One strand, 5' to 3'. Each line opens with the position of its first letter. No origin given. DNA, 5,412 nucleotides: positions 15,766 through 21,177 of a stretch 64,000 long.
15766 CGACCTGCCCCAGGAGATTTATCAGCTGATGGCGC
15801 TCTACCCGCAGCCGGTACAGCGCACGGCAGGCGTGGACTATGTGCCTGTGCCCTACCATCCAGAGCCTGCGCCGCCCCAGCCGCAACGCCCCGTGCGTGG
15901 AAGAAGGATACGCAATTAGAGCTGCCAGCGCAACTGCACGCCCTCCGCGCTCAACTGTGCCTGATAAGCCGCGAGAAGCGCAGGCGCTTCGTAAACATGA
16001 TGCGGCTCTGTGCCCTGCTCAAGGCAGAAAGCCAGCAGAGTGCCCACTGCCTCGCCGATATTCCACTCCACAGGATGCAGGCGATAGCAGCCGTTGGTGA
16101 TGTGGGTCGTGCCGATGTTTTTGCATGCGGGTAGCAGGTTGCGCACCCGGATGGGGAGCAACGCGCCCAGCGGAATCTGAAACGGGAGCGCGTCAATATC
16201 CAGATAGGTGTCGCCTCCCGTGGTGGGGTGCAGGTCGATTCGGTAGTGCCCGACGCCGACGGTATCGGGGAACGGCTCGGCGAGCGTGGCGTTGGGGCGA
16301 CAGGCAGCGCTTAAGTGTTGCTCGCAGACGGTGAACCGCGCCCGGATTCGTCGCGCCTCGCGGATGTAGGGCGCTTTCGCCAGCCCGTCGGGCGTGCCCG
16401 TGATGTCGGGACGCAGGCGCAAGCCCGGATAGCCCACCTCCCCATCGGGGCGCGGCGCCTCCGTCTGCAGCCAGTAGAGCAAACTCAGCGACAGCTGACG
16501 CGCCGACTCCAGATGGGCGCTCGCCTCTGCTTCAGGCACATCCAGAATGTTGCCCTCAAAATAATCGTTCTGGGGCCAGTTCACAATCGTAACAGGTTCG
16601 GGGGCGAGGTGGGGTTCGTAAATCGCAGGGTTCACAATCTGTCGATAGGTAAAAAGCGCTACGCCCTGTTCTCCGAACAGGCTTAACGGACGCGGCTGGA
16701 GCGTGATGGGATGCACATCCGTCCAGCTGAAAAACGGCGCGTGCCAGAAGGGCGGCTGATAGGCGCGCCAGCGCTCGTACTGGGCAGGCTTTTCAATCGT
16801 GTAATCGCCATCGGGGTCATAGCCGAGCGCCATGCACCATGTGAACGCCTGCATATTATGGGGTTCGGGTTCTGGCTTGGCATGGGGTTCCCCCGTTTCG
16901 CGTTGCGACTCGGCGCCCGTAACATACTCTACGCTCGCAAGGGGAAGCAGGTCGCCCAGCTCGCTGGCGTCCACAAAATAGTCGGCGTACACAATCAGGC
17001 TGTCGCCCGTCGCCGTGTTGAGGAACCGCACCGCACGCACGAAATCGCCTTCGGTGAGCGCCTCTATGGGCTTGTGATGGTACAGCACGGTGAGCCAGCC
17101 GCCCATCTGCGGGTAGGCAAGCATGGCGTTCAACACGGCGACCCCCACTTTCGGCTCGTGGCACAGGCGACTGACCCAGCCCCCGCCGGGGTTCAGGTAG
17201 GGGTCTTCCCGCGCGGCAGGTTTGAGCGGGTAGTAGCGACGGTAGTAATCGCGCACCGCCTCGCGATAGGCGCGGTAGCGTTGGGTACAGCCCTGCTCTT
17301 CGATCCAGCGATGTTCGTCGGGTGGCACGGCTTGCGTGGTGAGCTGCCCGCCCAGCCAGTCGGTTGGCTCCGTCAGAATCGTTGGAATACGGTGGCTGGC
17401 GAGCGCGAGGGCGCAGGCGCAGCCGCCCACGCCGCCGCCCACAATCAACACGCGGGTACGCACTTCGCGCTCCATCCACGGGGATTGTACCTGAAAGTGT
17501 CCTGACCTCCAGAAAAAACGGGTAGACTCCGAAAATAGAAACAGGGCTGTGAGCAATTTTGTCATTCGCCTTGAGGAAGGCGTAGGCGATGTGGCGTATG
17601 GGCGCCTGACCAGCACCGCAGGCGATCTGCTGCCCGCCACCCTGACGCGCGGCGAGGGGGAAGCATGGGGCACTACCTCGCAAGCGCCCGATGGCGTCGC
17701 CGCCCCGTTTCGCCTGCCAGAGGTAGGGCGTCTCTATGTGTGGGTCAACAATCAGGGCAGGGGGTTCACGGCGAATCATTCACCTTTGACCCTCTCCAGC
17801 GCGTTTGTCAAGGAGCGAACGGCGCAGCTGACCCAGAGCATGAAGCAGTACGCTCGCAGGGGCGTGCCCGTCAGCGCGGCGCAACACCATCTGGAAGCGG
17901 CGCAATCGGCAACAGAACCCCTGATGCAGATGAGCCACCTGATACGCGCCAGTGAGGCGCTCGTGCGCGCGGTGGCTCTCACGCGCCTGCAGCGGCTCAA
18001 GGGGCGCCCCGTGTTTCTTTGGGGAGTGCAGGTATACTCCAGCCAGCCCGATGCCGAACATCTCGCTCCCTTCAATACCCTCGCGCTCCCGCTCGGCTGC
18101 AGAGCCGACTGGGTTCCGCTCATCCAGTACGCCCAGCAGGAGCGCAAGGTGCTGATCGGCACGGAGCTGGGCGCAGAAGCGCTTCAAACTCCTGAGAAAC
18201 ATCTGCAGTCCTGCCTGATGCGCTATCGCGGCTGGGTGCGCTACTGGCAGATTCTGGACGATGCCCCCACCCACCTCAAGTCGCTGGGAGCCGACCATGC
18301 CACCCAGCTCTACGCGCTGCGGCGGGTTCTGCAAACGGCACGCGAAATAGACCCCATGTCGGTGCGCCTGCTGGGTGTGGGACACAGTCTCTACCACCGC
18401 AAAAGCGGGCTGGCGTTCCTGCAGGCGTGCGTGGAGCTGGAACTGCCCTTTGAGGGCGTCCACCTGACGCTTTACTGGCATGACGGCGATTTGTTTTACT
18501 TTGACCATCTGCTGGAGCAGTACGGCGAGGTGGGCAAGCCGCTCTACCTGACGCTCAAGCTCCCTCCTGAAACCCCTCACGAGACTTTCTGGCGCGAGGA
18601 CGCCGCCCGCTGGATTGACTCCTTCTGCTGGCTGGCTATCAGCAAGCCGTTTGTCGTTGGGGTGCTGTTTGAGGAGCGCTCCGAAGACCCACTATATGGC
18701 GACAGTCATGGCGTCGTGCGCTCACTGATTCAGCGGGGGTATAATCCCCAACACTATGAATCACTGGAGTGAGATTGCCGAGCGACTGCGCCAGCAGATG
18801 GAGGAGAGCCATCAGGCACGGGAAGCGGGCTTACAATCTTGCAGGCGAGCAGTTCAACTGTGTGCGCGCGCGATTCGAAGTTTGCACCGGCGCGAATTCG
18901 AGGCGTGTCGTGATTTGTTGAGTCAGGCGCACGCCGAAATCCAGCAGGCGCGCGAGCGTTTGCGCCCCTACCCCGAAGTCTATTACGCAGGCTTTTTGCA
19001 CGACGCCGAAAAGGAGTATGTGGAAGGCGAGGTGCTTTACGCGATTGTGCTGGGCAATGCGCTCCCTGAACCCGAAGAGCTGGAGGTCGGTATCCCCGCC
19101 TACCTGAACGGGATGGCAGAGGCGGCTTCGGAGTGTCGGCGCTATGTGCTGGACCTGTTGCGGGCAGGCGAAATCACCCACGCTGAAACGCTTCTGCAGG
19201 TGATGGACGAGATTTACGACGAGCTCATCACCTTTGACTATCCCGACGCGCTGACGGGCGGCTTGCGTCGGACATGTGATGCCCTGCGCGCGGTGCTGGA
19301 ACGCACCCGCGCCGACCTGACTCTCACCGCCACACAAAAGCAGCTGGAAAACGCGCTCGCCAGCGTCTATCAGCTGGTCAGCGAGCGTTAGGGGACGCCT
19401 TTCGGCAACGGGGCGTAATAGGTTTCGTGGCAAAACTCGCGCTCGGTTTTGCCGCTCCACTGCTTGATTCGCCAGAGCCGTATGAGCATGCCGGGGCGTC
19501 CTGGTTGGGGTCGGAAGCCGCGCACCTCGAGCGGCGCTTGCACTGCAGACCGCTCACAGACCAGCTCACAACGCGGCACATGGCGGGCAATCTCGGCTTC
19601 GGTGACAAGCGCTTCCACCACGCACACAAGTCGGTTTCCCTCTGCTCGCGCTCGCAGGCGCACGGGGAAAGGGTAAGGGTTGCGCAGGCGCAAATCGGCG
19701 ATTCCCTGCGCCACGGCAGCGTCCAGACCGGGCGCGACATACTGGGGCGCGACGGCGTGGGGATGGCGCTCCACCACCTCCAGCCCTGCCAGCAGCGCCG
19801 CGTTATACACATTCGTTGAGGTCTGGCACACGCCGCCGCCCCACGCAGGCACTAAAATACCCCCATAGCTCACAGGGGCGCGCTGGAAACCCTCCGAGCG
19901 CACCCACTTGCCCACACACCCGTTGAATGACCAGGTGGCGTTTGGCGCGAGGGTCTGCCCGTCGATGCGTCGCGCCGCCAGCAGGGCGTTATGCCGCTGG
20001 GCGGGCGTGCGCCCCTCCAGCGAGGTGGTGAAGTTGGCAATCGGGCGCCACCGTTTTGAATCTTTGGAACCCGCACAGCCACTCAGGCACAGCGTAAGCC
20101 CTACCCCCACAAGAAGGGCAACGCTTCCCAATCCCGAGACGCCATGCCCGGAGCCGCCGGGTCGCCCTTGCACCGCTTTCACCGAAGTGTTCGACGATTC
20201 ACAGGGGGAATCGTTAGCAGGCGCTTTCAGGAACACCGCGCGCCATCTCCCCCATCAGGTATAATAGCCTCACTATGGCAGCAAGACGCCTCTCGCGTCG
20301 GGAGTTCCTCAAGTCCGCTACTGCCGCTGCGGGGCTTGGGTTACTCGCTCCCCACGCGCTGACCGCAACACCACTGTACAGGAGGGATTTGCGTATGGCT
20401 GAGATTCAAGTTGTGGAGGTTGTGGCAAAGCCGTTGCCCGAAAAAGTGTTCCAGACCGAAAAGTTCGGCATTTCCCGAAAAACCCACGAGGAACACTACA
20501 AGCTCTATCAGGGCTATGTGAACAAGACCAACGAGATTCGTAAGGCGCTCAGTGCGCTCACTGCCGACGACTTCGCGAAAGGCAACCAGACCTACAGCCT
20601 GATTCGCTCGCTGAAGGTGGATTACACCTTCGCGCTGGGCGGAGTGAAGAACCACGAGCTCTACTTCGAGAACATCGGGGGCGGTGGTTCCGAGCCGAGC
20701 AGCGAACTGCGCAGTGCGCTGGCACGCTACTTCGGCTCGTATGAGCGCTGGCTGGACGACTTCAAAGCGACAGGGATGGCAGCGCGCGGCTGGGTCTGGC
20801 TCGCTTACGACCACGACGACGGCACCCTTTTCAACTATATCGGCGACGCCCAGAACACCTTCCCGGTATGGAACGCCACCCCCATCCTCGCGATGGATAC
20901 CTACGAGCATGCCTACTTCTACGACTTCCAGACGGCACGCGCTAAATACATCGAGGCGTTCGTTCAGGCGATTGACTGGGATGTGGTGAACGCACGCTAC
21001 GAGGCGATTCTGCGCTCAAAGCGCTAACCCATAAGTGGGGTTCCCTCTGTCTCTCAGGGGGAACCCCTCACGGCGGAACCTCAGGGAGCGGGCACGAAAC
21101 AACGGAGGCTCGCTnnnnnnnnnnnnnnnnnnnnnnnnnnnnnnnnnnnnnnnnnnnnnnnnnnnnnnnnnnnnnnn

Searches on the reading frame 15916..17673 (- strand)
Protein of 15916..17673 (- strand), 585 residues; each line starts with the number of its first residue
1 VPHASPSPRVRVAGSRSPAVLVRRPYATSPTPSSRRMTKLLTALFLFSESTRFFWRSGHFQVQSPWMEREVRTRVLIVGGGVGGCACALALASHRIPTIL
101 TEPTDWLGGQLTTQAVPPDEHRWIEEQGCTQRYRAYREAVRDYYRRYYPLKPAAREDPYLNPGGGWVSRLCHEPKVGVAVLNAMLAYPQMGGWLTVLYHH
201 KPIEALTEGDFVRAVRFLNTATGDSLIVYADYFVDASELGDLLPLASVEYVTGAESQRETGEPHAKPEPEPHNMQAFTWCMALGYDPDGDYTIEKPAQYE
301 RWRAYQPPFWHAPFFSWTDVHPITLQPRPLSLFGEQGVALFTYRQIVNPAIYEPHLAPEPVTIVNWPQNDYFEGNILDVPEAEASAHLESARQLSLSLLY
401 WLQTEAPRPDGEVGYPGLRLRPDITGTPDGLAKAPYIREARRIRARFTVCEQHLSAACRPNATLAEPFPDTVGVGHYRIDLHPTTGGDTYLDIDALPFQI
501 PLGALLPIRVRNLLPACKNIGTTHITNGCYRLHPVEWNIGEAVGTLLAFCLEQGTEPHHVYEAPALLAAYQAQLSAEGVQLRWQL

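Call 85: search_protein_families(library=pfam, proteins=[window:15916-17673:-], max_evalue=0.00001)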
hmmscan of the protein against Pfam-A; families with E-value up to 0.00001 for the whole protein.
window:15916-17673:- (585 aa): 1 family
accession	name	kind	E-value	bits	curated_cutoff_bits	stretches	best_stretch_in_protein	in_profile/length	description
PF12831.13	FAD_oxidored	-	4.2e-92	310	27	1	75-567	2-409/416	FAD dependent oxidoreductase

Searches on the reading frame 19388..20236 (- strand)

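Call 85: search_protein_families(library=pfam, proteins=[window:19388-20236:-], max_evalue=0.00001)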
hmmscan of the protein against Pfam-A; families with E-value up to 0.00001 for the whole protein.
window:19388-20236:- (282 aa): 1 family
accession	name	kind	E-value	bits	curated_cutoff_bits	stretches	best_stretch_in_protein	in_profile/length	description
PF04294.18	VanW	-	1.8e-39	134.7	27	1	80-205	2-127/130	VanW like protein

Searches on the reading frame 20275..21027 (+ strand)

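Call 85: search_protein_families(library=pfam, proteins=[window:20275-21027:+], max_evalue=0.00001)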
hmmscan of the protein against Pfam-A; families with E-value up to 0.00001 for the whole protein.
window:20275-21027:+ (250 aa): 1 family
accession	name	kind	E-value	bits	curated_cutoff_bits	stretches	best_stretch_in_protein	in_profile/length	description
PF02777.23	Sod_Fe_C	-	5.2e-26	91.1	20.9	1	141-241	1-102/102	Iron/manganese superoxide dismutases, C-terminal domain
